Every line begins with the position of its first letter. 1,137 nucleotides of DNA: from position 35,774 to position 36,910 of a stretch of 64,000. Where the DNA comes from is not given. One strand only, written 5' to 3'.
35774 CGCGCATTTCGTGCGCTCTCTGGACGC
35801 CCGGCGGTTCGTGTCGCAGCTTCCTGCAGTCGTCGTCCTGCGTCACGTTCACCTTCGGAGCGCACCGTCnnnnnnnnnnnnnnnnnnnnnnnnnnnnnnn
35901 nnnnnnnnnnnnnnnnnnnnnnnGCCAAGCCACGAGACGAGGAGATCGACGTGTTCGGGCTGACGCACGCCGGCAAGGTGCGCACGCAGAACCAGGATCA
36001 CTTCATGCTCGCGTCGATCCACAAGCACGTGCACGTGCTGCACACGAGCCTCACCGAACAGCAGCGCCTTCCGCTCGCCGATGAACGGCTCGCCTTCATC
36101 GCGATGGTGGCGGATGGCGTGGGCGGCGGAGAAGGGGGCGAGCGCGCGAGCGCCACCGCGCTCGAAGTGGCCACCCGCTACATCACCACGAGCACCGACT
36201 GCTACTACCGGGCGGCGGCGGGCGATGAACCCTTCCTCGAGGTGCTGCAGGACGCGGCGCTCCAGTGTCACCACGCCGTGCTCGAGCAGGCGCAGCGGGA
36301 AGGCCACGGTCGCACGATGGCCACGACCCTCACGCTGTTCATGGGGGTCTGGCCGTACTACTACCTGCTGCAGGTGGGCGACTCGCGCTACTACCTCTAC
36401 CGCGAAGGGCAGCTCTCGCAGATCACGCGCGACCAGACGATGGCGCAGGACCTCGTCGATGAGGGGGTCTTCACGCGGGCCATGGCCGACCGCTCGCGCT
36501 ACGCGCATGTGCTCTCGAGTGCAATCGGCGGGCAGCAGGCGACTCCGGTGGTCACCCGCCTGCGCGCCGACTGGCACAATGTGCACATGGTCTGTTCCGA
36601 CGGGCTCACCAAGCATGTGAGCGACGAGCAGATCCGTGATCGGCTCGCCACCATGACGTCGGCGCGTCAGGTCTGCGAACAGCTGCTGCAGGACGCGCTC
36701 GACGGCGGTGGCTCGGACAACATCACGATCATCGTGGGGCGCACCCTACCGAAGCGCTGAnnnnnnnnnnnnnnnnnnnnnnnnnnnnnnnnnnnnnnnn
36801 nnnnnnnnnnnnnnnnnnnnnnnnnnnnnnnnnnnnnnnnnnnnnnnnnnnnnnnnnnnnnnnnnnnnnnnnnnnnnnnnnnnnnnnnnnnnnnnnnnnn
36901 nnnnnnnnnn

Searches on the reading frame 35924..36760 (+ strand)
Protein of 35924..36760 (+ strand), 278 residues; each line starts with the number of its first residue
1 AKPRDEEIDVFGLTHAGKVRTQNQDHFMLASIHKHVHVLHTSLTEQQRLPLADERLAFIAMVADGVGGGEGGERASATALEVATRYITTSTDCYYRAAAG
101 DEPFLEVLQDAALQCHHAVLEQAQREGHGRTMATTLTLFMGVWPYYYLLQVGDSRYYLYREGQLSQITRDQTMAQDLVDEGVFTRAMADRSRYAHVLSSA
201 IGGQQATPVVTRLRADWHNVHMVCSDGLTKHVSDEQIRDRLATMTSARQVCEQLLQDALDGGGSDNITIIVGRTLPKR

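Call 52: search_protein_families(library=ncbifam, proteins=[window:35924-36760:+], max_evalue=0.00001)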
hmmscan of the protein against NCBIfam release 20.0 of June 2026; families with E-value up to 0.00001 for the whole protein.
window:35924-36760:+ (278 aa): 2 families
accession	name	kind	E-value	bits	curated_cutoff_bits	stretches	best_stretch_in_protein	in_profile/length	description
NF033484.1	Stp1_PP2C_phos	equivalog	2.3e-48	164.7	230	1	14-271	2-230/232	Stp1/IreP family PP2C-type Ser/Thr phosphatase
NF011149.0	PRK14559.1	equivalog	2.4e-20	72.9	374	1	8-273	372-630/642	serine/threonine phosphatase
